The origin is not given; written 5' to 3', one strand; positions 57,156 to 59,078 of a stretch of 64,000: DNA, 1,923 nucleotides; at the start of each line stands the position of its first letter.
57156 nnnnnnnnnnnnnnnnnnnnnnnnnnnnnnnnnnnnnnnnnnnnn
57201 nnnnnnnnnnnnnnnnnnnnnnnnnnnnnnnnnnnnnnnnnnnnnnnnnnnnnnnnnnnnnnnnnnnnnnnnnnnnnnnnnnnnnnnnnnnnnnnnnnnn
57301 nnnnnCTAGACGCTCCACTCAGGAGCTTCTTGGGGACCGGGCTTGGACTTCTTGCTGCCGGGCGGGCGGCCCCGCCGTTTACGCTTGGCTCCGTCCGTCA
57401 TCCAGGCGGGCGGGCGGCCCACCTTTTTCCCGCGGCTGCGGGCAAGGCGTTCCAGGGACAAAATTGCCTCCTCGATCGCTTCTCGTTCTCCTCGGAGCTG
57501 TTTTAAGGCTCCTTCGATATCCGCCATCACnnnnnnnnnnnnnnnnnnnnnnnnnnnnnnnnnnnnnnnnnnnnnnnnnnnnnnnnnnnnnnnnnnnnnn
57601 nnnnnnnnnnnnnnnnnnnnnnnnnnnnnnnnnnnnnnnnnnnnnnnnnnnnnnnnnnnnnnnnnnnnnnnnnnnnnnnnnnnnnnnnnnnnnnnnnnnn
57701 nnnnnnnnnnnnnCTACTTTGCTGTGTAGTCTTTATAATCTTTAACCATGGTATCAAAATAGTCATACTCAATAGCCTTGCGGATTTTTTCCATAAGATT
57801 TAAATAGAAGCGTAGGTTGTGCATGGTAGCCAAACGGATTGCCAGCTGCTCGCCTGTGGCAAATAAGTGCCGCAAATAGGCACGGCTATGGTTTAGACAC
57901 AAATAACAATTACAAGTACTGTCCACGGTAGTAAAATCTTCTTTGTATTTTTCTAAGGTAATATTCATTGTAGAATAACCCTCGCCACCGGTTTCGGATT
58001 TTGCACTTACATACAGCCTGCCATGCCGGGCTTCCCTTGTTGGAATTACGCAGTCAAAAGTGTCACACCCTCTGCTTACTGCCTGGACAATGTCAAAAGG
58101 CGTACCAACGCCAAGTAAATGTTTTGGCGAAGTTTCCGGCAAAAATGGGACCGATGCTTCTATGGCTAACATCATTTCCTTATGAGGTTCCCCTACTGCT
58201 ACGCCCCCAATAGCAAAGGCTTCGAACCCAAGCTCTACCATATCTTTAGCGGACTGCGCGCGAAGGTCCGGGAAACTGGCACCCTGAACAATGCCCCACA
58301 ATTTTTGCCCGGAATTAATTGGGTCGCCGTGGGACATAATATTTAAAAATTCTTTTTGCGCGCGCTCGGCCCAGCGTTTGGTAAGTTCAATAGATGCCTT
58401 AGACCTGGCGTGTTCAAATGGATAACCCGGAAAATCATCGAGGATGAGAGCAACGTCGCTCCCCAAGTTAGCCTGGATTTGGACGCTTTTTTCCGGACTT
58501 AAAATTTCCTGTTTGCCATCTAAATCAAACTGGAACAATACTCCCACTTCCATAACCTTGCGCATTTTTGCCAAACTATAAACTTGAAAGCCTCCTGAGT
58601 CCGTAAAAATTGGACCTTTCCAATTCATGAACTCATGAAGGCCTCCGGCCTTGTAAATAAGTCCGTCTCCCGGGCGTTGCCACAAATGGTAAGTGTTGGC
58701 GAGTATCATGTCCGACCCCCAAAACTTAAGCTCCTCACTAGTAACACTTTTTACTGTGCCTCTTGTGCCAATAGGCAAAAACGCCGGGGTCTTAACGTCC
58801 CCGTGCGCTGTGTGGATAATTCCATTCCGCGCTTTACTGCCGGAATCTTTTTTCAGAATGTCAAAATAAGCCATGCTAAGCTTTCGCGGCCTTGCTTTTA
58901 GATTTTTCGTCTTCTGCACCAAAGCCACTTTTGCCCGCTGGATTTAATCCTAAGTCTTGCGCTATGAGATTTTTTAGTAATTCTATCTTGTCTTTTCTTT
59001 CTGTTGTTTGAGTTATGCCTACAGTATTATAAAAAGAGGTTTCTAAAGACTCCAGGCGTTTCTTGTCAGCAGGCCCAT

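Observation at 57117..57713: GC-rich island upstream of glyQS encoding a 73-aa coiled-coil plus AT-hook-like protein, resembling the 16097 gene product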

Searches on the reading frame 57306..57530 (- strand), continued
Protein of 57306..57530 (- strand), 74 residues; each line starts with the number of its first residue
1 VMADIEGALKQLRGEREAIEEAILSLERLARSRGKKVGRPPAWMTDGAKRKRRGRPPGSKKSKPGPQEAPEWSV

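Call 47: predict_structure(alignment_id=A1)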
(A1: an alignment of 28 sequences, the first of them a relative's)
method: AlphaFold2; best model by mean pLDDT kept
length: 73 residues; sequences in the alignment: 28
mean_pLDDT: 70.9   pTM: 0.40
mean pLDDT of the five models: 70.9, 70.7, 69.5, 69.6, 68.8
residues with pLDDT >= 90: 18; 70-90: 12; 50-70: 39; < 50: 4
segments of 3 or more residues with pLDDT < 50: none
pLDDT, mean of each block of 10 residues (from residue 1): 85 95 87 65 59 57 55 49
secondary structure, 60 per line:
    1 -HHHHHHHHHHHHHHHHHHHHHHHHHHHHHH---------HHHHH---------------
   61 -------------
elements in order: H2-31 H41-45
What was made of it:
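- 57435..57524 (-): Codons for residues 2-31: the N-terminal amphipathic helix (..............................), a putative coiled-coil dimerisation element. AF2 helix 2-31, pLDDT 85-95 (call 47).
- AF2 helix 2-31 with pLDDT 85-95, tail pLDDT 50-65 (call 47). The tail is predicted with low confidence and is very basic (call 47).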

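Call 57: search_dna_similar(query=window:57309-57527:-, collection=plasmids, mode=protein, max_evalue=1, max_rows=15)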
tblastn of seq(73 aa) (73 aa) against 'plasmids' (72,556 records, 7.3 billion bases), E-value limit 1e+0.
No match.

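Call 58: search_dna_similar(query=window:57309-57527:-, collection=phages, mode=protein, max_evalue=1, max_rows=15)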
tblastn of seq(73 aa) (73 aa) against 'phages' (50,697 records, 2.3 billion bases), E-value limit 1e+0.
No match.
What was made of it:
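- On Phage excisionase (Xis) or mobile-element accessory protein: No tblastn match in the phage or plasmid collections (calls 57, 58).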

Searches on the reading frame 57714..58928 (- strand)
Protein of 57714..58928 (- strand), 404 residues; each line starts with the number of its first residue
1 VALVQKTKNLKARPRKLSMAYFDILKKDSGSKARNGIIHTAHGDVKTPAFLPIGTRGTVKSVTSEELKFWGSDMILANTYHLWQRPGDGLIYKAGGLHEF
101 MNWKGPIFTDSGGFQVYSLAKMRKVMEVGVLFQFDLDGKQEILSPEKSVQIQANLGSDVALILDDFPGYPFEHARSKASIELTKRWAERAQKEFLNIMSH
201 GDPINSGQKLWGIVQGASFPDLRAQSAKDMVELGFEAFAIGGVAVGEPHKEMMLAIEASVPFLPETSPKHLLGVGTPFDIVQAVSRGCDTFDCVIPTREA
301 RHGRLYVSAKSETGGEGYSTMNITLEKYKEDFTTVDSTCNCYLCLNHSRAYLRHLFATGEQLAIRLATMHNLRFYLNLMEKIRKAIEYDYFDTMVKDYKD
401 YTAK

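Call 43: search_protein_families(library=ncbifam, proteins=[P0123, L092:3670-3894:+, L091:892-1089:+], max_evalue=1)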
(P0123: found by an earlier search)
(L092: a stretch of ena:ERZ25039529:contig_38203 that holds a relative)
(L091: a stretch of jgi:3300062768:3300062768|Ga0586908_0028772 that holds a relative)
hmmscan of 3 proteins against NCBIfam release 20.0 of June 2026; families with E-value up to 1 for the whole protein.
P0123 (98 aa): 0 families

L092:3670-3894:+ (75 aa): 1 family
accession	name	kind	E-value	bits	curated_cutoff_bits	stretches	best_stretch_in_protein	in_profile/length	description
NF058680.1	EncD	equivalog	0.088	13.3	120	1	34-73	25-59/106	encapsulin nanocompartment cargo ferric reductase EncD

L091:892-1089:+ (66 aa): 0 families

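Call 44: search_protein_families(library=phrogs, proteins=[P0123, L092:3670-3894:+, L091:892-1089:+], max_evalue=1)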
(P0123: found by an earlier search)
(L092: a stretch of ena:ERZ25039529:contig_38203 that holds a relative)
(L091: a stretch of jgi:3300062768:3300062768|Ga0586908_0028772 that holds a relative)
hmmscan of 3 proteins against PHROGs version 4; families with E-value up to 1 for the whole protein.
P0123 (98 aa): 0 families

L092:3670-3894:+ (75 aa): 0 families

L091:892-1089:+ (66 aa): 2 families
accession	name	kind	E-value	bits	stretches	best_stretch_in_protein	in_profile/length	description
phrog_20207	-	unknown function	0.061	14.4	1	10-38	21-48/49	-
phrog_29980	-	unknown function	0.38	12.5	0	45-56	6-17/75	-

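Call 45: search_protein_families(library=pfam, proteins=[P0123, L092:3670-3894:+, L091:892-1089:+], max_evalue=10)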
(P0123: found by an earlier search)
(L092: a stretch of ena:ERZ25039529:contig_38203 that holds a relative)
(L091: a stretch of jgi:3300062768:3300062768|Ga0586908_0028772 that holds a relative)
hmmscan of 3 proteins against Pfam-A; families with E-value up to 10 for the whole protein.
P0123 (98 aa): 0 families

L092:3670-3894:+ (75 aa): 1 family
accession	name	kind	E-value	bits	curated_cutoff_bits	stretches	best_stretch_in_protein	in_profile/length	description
PF18314.6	FAS_I_H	-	0.054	13.6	23.3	1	15-67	140-193/203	Fatty acid synthase type I helical domain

L091:892-1089:+ (66 aa): 4 families
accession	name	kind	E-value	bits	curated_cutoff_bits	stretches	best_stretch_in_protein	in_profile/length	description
PF04046.21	PSP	-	0.025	14.7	19.6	1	37-58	17-38/46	PSP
PF04028.18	DUF374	-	0.11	12.6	26.8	1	8-48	11-50/69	Domain of unknown function (DUF374)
PF02178.24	AT_hook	-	0.47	10.9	17.4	1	48-59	2-13/13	AT hook motif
PF00816.26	Histone_HNS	-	0.76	10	25.6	1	37-52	16-31/38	H-NS histone C-terminal domain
